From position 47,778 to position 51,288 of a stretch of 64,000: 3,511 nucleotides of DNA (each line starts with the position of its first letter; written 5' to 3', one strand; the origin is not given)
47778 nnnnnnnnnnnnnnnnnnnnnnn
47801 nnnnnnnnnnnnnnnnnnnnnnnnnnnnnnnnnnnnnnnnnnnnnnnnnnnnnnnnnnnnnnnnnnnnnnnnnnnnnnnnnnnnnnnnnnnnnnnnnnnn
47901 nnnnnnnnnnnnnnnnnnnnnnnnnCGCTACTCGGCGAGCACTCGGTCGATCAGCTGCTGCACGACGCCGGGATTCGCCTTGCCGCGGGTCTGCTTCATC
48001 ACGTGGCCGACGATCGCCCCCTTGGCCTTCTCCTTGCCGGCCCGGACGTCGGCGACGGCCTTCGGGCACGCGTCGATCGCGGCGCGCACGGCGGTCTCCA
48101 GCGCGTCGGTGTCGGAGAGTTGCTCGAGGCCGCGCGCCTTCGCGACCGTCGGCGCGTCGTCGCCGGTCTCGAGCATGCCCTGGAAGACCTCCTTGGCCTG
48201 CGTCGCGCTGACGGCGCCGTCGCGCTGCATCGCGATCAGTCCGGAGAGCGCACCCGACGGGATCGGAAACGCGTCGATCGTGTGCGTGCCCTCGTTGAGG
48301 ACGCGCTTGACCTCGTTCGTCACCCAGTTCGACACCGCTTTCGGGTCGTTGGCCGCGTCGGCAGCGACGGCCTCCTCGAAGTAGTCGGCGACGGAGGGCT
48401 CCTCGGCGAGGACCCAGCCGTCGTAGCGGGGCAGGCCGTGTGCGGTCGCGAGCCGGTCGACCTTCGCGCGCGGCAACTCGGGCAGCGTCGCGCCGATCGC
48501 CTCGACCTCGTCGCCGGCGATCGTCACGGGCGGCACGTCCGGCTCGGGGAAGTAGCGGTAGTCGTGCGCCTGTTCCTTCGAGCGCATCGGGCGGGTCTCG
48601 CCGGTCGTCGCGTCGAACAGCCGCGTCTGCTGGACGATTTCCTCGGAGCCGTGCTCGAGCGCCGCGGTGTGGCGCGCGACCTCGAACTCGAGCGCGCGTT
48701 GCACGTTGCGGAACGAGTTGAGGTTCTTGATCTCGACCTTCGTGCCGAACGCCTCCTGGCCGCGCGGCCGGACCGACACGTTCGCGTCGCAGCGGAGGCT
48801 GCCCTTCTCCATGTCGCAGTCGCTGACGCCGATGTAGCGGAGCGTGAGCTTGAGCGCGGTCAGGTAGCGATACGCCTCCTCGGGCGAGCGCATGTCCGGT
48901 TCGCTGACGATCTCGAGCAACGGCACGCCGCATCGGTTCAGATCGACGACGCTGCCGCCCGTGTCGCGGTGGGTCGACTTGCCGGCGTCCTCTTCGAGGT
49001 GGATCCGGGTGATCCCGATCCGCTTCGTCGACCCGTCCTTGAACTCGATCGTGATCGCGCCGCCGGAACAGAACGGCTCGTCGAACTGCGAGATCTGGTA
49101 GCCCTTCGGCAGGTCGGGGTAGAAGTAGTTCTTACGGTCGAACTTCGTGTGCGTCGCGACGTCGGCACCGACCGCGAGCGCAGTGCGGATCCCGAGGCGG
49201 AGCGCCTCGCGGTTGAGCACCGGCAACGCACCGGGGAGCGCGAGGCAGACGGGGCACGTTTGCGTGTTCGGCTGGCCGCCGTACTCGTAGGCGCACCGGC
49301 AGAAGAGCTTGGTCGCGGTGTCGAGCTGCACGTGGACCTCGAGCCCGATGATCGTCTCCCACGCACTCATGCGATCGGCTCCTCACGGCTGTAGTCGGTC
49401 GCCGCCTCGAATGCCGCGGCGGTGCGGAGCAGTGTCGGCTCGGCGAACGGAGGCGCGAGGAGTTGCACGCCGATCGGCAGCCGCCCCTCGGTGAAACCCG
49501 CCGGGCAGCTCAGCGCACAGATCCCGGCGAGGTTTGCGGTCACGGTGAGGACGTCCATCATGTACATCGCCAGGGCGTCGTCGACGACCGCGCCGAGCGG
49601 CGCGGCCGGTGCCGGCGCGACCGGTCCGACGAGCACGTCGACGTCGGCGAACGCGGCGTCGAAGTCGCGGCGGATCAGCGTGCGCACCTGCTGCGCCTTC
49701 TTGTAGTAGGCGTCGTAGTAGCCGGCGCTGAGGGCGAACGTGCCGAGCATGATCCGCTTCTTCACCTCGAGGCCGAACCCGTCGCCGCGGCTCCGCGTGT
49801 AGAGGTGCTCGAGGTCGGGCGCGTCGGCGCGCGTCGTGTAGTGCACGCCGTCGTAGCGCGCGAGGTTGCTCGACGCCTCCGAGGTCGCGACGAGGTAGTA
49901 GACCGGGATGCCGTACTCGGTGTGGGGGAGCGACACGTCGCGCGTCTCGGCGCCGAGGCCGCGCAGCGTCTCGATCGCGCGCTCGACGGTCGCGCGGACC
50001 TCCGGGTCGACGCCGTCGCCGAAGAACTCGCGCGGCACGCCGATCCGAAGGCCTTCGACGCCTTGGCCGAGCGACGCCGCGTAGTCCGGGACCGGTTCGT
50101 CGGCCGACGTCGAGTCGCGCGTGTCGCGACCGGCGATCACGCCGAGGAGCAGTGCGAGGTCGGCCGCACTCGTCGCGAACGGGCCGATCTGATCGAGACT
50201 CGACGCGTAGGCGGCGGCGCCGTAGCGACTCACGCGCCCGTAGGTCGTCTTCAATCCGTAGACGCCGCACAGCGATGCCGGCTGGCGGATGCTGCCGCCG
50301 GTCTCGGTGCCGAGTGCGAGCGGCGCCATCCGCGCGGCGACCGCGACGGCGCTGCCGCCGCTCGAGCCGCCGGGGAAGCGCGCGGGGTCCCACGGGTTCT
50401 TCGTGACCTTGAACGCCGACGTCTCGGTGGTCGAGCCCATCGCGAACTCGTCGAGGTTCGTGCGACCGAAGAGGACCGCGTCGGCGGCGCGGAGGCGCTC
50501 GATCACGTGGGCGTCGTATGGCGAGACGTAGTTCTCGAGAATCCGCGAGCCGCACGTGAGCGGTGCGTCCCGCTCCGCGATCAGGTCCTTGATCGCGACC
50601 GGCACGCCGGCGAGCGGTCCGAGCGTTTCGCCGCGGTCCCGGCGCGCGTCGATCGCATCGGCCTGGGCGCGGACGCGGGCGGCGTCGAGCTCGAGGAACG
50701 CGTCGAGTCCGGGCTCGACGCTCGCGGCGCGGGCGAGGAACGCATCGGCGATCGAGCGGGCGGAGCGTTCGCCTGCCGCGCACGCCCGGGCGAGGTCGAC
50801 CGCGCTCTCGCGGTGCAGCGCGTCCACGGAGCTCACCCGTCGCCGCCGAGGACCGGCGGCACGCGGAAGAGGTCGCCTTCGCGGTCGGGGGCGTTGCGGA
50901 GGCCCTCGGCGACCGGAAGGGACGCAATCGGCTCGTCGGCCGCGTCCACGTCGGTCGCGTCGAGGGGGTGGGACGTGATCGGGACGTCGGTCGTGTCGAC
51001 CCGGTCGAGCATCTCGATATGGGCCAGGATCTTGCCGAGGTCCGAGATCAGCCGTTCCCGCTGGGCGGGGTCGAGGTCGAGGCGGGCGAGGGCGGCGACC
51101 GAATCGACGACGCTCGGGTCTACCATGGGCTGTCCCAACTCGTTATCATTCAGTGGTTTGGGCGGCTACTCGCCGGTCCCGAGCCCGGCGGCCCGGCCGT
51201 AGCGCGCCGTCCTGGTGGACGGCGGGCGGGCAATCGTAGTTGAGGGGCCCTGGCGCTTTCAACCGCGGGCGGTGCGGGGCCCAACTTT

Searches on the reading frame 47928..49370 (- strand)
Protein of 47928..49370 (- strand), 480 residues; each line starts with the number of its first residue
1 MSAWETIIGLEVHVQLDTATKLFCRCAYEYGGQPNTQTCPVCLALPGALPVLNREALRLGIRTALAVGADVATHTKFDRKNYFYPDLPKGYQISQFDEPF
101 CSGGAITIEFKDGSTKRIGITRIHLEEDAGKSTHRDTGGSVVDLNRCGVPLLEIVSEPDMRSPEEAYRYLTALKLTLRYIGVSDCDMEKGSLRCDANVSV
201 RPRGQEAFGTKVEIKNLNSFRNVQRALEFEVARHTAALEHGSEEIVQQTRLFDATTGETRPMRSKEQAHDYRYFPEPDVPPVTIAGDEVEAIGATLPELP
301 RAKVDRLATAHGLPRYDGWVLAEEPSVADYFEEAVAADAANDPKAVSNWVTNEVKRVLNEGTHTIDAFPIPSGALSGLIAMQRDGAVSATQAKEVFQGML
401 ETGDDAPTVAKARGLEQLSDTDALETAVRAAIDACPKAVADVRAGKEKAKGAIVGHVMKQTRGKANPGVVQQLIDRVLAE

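Call 54: search_protein_families(library=pfam, proteins=[window:47928-49370:-], max_evalue=0.0001)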
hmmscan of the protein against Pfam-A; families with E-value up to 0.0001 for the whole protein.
window:47928-49370:- (480 aa): 2 families
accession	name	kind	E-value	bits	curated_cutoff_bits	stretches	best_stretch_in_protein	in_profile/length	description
PF02934.20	GatB_N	-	5e-123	410.1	23.4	1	7-288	2-275/277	GatB/GatE catalytic domain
PF02637.23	GatB_Yqey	-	4e-42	144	27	1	329-477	1-147/148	GatB domain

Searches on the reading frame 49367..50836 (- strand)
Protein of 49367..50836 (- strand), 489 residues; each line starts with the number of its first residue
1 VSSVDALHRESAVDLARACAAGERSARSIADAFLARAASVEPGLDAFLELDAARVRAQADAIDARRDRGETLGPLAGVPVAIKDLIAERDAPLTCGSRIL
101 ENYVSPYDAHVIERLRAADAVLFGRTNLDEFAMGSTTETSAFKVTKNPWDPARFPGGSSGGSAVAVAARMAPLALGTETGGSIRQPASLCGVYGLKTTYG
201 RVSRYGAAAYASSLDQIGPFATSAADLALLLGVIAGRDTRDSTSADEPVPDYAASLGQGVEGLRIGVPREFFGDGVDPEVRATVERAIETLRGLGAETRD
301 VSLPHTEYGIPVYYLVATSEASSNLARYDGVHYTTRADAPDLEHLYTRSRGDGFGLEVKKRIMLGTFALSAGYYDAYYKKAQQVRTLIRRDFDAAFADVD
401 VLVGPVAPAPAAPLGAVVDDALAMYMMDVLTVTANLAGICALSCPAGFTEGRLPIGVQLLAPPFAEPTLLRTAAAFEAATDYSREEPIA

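Call 54: search_protein_families(library=pfam, proteins=[window:49367-50836:-], max_evalue=0.0001)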
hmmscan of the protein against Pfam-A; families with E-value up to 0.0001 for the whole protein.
window:49367-50836:- (489 aa): 1 family
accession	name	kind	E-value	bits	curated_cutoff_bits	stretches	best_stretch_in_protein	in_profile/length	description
PF01425.27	Amidase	-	1.1e-153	512.9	27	1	31-470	4-445/445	Amidase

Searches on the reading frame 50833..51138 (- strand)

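Call 54: search_protein_families(library=pfam, proteins=[window:50833-51138:-], max_evalue=0.0001)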
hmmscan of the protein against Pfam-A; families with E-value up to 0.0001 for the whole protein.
window:50833-51138:- (101 aa): 1 family
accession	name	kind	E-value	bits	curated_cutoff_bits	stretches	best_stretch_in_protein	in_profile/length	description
PF02686.20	GatC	-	6.1e-15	55.6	23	1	22-93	1-66/66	Glu-tRNAGln amidotransferase C subunit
